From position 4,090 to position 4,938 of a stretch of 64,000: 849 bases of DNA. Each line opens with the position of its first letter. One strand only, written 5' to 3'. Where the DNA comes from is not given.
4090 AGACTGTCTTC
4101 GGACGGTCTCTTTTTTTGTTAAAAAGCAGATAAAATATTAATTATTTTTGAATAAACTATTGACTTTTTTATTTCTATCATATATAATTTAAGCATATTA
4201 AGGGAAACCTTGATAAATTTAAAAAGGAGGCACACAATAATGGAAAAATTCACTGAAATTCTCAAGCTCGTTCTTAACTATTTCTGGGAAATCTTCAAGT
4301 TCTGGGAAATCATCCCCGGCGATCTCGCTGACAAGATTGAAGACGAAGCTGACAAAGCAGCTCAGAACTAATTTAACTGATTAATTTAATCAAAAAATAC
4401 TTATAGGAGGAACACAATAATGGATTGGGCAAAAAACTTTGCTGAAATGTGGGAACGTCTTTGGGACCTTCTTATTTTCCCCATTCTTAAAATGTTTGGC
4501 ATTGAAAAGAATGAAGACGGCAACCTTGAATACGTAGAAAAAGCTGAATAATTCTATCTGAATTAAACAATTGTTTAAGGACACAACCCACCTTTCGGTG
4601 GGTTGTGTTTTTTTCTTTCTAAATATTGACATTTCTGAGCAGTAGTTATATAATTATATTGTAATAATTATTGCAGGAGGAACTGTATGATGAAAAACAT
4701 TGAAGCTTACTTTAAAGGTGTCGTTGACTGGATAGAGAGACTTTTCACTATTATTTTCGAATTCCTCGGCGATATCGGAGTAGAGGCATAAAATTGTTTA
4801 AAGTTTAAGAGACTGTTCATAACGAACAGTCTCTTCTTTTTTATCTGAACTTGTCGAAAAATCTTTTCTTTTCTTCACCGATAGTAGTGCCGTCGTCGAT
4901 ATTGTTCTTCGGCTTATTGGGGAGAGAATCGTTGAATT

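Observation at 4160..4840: Unannotated tandem genes for 34-43-aa aromatic, anionic amphipathic peptides without signal peptides (P1, P2, P3)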

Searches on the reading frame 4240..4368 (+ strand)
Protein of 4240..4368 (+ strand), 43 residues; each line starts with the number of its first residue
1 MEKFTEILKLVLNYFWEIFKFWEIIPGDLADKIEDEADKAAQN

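Call 3: search_protein_families(library=pfam, proteins=[window:4240-4368:+], max_evalue=10)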
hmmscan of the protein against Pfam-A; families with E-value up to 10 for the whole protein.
seq(43 aa): 0 families

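Call 4: search_protein_families(library=ncbifam, proteins=[window:4240-4368:+], max_evalue=10)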
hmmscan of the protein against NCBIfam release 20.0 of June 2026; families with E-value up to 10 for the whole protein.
seq(43 aa): 1 family
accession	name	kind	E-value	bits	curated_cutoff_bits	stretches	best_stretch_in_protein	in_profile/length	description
NF041133.1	branch_enz_Thcocales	equivalog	0.035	12.6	1000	1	4-36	98-130/553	1,4-alpha-glucan branching protein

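Call 9: list_cluster_members(proteins=[window:4240-4368:+, window:4420-4548:+, window:4687-4788:+, window:4690-4788:+, window:14218-14349:+, window:3612-4067:+])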
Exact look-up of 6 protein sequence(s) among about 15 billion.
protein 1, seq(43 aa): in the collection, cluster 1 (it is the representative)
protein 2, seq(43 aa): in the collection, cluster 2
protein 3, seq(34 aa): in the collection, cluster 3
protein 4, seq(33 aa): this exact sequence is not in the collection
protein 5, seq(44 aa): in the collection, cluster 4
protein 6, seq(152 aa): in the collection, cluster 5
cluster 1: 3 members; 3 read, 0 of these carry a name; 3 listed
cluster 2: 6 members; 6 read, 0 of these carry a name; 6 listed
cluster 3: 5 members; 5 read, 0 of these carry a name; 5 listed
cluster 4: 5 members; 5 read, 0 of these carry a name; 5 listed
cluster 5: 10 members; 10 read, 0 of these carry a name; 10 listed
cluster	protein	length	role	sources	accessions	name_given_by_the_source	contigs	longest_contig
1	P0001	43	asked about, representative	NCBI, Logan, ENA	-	-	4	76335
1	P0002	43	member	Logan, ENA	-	-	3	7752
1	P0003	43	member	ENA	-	-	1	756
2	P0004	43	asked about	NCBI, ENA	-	-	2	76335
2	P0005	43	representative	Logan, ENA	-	-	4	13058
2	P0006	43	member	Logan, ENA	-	-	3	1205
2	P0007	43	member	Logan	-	-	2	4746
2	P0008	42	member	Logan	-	-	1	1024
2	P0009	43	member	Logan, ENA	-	-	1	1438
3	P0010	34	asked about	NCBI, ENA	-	-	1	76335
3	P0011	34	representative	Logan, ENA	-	-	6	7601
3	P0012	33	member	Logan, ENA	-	-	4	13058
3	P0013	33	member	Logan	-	-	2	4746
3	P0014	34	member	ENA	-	-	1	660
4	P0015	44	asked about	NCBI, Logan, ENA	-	-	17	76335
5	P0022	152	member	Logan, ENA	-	-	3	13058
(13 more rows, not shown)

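Call 12: find_encoding_contigs(protein=window:4240-4368:+, flank=5000, max_places=10)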
Protein seq(43 aa) (43 aa): 8 contigs read that carry it; 7 places shown.
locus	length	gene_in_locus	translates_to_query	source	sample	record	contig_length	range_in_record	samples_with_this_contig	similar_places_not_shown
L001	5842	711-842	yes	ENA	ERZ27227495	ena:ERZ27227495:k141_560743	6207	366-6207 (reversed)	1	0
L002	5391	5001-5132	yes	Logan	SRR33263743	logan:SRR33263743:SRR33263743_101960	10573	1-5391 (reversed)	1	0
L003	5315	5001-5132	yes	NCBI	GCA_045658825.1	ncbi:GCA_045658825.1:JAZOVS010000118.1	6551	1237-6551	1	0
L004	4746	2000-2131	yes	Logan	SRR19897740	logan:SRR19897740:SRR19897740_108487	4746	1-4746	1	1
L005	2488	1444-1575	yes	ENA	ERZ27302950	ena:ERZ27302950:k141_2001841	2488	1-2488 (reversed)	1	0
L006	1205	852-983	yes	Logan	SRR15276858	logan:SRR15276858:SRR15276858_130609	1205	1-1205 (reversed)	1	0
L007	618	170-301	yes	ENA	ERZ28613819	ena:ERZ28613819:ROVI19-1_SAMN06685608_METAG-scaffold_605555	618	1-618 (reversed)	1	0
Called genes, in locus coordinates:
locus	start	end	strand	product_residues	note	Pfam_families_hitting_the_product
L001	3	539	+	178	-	?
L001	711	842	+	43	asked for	-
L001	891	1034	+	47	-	-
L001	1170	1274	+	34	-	-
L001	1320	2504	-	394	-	PF00226:DnaJ, PF01556:DnaJ_C, PF00684:DnaJ_CXXCXGXG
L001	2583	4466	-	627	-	PF00012:HSP70, PF06723:MreB_Mbl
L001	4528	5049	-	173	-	PF01025:GrpE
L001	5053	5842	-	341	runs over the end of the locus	PF01628:HrcA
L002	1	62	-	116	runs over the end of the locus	PF03965:Penicillinase_R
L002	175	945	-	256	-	PF12797:Fer4_2 (faint), PF13237:Fer4_10, PF14697:Fer4_21, PF13187:Fer4_9 (weak), PF12837:Fer4_6 (weak), PF00037:Fer4 (weak), PF12838:Fer4_7 (weak), PF00881:Nitroreductase, +4 more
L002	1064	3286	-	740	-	PF09826:Beta_propel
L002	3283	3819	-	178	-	PF07638:Sigma70_ECF (weak), PF04542:Sigma70_r2, PF08281:Sigma70_r4_2, PF04545:Sigma70_r4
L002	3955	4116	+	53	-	-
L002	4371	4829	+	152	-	-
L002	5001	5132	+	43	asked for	-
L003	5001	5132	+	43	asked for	-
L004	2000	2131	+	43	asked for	-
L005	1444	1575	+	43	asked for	-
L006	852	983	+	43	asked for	-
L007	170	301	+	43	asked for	-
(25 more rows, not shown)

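Call 65: search_protein_families(library=phrogs, proteins=[window:4240-4368:+], max_evalue=1)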
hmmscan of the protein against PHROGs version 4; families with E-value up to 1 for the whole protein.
window:4240-4368:+ (43 aa): 0 families

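Call 66: search_protein_families(library=padloc, proteins=[window:4240-4368:+], max_evalue=1)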
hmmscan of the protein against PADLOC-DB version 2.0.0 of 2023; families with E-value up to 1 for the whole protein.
window:4240-4368:+ (43 aa): 0 families

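Call 77: find_encoding_contigs(protein=P0008, flank=3000, max_places=4)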
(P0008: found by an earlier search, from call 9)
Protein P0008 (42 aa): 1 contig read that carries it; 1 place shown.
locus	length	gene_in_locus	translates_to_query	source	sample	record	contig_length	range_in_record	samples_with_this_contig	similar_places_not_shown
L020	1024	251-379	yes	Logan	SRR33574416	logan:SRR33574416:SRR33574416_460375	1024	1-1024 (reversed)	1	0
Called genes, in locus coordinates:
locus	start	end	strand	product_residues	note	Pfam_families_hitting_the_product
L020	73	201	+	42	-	-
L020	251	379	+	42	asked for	-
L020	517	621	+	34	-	-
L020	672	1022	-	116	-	?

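Call 78: find_encoding_contigs(protein=P0022, flank=2500, max_places=6)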
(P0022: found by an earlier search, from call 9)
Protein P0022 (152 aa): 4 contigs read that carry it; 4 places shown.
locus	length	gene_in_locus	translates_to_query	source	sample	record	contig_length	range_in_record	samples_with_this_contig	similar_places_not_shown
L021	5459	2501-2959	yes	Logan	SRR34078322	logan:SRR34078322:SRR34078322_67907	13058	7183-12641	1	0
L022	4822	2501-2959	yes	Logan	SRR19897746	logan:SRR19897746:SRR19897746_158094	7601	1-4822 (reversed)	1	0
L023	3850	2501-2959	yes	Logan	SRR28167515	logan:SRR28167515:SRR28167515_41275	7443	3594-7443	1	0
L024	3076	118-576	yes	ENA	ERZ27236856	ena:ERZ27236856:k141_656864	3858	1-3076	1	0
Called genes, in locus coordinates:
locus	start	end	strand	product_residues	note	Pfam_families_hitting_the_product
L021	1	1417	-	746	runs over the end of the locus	PF09826:Beta_propel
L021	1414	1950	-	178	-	PF07638:Sigma70_ECF (weak), PF04542:Sigma70_r2, PF08281:Sigma70_r4_2, PF04545:Sigma70_r4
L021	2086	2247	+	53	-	-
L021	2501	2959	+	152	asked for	-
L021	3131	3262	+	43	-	-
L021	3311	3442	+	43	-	-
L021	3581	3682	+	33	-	-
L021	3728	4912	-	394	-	PF00226:DnaJ, PF01556:DnaJ_C, PF00684:DnaJ_CXXCXGXG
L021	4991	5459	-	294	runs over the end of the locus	?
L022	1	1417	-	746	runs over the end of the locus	PF09826:Beta_propel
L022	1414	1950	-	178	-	PF07638:Sigma70_ECF (weak), PF04542:Sigma70_r2, PF08281:Sigma70_r4_2, PF04545:Sigma70_r4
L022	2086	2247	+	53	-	-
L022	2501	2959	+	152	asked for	-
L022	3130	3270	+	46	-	-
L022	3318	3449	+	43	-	-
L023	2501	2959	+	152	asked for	-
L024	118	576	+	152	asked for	-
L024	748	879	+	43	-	-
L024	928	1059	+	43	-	-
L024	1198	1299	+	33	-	-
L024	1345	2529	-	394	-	PF00226:DnaJ, PF01556:DnaJ_C, PF00684:DnaJ_CXXCXGXG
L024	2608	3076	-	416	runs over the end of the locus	?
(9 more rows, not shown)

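Call 81: predict_structure(alignment_id=A9)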
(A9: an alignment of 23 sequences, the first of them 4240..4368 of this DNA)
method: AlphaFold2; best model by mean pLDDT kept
length: 43 residues; sequences in the alignment: 23
mean_pLDDT: 79.2   pTM: 0.45
mean pLDDT of the five models: 79.2, 78.3, 76.4, 75.5, 73.1
residues with pLDDT >= 90: 0; 70-90: 40; 50-70: 3; < 50: 0
segments of 3 or more residues with pLDDT < 50: none
pLDDT, mean of each block of 10 residues (from residue 1): 83 85 75 78 66
secondary structure, 60 per line:
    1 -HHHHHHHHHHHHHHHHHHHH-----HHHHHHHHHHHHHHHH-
elements in order: H2-21 H27-42

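Call 90: fold_search(model_id=the predicted structure, library=pdb)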
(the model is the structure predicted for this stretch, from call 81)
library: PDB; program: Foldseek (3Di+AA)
matches with E <= 10: 2; with E <= 0.001: 0
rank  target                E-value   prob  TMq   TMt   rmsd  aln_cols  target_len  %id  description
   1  3zdm_B                9.0e+00  0.06  0.48  0.44   2.8        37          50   27  Crystal structure of the Sgt2 N domain and the Get5 UBL domain complex (released 2013-10-02)
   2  4rxd_A                9.8e+00  0.09  0.65  0.10   2.2        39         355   10  T. Brucei Farnesyl Diphosphate Synthase Complexed with Risedronate (released 2015-04-15)

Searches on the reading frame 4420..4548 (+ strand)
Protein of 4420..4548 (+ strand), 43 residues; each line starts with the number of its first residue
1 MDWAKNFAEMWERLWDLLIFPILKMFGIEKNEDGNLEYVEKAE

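Call 3: search_protein_families(library=pfam, proteins=[window:4420-4548:+], max_evalue=10)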
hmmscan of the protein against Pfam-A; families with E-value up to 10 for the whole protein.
seq(43 aa): 0 families

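Call 4: search_protein_families(library=ncbifam, proteins=[window:4420-4548:+], max_evalue=10)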
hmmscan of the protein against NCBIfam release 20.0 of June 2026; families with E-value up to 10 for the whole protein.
seq(43 aa): 0 families

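Call 14: find_homologous_proteins(query=window:4420-4548:+, max_evalue=10)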
Query seq(43 aa) (43 aa): 4 proteins with E <= 10 among 4 candidates.
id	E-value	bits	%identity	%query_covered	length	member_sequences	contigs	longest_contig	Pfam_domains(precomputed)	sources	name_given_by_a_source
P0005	2.2e-20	88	93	100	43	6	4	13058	-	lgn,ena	-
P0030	6.1e-16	74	84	100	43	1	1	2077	-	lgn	-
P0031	1.4e-10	57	90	67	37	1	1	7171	-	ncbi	-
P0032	3.8e-10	56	70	86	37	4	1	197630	-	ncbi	-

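Call 16: find_encoding_contigs(protein=P0032, flank=6000, max_places=6)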
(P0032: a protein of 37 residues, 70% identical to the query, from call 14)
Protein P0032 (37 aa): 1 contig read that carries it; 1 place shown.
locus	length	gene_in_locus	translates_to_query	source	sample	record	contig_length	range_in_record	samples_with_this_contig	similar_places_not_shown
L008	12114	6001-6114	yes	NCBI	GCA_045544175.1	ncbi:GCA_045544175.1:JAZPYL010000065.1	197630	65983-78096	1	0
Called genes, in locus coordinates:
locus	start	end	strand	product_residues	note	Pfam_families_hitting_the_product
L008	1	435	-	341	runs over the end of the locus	PF01628:HrcA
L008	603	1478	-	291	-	PF00753:Lactamase_B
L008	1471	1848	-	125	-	-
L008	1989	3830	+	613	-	PF01541:GIY-YIG, PF27096:UvrC_M, PF02151:UVR, PF22920:UvrC_RNaseH, PF08459:UvrC_RNaseH_dom, PF12826:HHH_2, PF14520:HHH_5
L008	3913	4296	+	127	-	PF13560:HTH_31 (weak), PF01381:HTH_3, PF12844:HTH_19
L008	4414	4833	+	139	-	-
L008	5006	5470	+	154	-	-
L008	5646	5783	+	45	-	-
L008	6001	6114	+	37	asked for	-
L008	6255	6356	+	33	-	-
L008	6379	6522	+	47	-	-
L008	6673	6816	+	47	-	-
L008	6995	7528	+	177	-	PF06177:QueT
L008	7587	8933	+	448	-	PF07690:MFS_1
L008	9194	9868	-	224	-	-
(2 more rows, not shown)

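Call 17: find_encoding_contigs(protein=P0031, flank=6000, max_places=6)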
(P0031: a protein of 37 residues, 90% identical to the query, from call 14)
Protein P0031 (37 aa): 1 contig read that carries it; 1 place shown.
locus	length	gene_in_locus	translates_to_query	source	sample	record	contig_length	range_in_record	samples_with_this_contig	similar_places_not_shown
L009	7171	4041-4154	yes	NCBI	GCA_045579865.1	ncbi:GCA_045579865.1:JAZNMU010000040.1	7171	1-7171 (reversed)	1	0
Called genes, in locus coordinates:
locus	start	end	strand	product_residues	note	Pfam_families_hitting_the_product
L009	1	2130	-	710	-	?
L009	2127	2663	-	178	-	PF06530:Phage_antitermQ (faint), PF07638:Sigma70_ECF (weak), PF04542:Sigma70_r2, PF08281:Sigma70_r4_2, PF04545:Sigma70_r4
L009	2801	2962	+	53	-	-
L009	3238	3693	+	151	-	-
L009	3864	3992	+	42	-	-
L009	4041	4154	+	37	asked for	-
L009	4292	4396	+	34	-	-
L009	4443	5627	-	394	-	PF00226:DnaJ, PF01556:DnaJ_C, PF00684:DnaJ_CXXCXGXG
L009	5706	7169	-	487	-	?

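Call 41: find_homologous_proteins(query=A7, max_evalue=10)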
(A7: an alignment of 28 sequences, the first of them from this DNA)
Query A7 (28 sequences) (43 aa, profile of the alignment): 44 proteins with E <= 10 among 187 candidates.
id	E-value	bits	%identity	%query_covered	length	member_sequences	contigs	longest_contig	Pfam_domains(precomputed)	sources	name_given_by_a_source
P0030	3.6e-11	61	84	100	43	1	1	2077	-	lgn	-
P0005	8.3e-10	57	93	100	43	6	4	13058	-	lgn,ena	-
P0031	1.5e-7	49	90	67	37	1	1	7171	-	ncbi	-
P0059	3.2e-7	48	-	-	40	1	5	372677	-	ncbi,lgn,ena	-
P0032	3.3e-7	48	70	86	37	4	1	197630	-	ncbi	-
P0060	4.7e-7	48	-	-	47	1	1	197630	-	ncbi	-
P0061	6.5e-7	47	29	40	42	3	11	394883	-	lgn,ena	-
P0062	9.4e-7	47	29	65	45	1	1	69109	-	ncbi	-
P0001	2.9e-6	45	-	-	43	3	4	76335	-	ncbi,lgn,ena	-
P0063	3.1e-6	45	-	-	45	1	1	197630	-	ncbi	-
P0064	4.2e-6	45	-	-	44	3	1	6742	-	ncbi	-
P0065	5.0e-6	45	35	40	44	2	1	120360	-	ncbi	-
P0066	5.8e-6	44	-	-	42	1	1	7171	-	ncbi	-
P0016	1.6e-5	43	-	-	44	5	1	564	-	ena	-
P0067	1.3e-4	40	-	-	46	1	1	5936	-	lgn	-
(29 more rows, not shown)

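Call 49: search_solved_structures(query=A8, max_evalue=10)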
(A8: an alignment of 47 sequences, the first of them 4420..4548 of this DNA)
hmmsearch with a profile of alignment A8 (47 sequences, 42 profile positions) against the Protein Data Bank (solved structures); distinct sequences matched with E-value up to 10: 10.
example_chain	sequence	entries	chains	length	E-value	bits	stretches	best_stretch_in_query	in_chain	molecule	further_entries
8xyv_A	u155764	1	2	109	0.081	16.4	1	1-32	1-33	De novo designed protein 0705-5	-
5wpm_B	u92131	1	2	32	0.22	15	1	2-18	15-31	Ras binding peptide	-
5whb_B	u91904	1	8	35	0.28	14.7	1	2-18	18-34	Ras binder peptide: 225-11 (A30R)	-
8tm9_A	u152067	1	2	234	0.39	14.2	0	4-33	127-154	D_3_633_8x peptide bound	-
8tlp_A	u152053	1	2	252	0.51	13.8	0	4-33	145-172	D_3_633_8x, no peptide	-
7rkc_A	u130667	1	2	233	0.65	13.5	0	4-30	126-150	D_3_633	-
3j9w_AZ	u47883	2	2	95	0.77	13.2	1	7-31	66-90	MifM | YqzJ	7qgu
5wpl_B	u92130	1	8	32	0.8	13.2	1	2-16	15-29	Ras-binding peptide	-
5wha_B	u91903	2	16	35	1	12.9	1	2-16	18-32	miniprotein 225-11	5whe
5wlb_B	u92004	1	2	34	1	12.9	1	2-18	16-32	225-15 a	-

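Call 58: search_protein_representatives(alignment_id=A8)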
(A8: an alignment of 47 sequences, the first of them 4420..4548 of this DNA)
Query: 47 sequences, 42 profile positions. Proteins with E-value up to 0.001 (for the whole library): 15; up to 1e-10: 2; up to 1e-30: 0. The best 15 are listed.
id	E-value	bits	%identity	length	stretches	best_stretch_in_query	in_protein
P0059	2.2e-11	59.8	-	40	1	1-40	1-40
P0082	5.8e-11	58.5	-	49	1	1-42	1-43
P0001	5.5e-10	55.4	-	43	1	1-41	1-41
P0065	6.2e-08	48.8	-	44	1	1-42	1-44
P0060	1.7e-07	47.4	-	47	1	1-41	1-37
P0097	2.1e-07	47.1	-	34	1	1-35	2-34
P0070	1.4e-06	44.5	-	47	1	1-42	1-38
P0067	4.5e-06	42.8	-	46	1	1-42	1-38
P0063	1.2e-05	41.5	-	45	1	1-39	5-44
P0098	1.2e-05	41.4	-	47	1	1-38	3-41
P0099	4.6e-05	39.6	-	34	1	1-33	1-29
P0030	2.7e-04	37.1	-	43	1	1-35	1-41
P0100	3.6e-04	36.8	-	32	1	1-28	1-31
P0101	6.4e-04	35.9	-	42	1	1-41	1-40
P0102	6.7e-04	35.9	-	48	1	1-40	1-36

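Call 65: search_protein_families(library=phrogs, proteins=[window:4420-4548:+], max_evalue=1)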
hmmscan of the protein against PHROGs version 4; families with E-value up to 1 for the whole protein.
window:4420-4548:+ (43 aa): 0 families

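Call 66: search_protein_families(library=padloc, proteins=[window:4420-4548:+], max_evalue=1)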
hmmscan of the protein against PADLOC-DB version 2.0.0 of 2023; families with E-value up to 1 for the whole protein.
window:4420-4548:+ (43 aa): 0 families

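Call 76: find_encoding_contigs(protein=P0030, flank=3000, max_places=4)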
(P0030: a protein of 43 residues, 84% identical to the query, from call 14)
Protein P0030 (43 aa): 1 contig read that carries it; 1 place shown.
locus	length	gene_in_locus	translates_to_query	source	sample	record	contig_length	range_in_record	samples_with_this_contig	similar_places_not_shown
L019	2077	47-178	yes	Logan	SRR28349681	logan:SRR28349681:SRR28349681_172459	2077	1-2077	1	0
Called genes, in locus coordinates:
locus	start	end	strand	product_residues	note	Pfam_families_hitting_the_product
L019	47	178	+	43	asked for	-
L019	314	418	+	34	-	-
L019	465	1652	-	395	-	PF00226:DnaJ, PF01556:DnaJ_C, PF00684:DnaJ_CXXCXGXG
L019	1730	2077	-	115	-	?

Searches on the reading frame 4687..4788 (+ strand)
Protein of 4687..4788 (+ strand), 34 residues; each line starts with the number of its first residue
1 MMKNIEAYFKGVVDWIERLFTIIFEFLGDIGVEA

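Call 3: search_protein_families(library=pfam, proteins=[window:4687-4788:+], max_evalue=10)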
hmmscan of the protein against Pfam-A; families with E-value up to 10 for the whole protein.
seq(34 aa): 0 families

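Call 4: search_protein_families(library=ncbifam, proteins=[window:4687-4788:+], max_evalue=10)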
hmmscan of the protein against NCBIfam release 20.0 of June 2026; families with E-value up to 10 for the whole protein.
seq(34 aa): 0 families

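Call 65: search_protein_families(library=phrogs, proteins=[window:4687-4788:+], max_evalue=1)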
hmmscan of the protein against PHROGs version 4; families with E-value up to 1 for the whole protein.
window:4687-4788:+ (34 aa): 1 family
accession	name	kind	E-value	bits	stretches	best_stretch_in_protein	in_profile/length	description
phrog_29326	-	unknown function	0.064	14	1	10-30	9-29/36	-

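Call 66: search_protein_families(library=padloc, proteins=[window:4687-4788:+], max_evalue=1)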
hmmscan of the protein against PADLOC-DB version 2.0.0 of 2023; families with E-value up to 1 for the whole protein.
window:4687-4788:+ (34 aa): 0 families
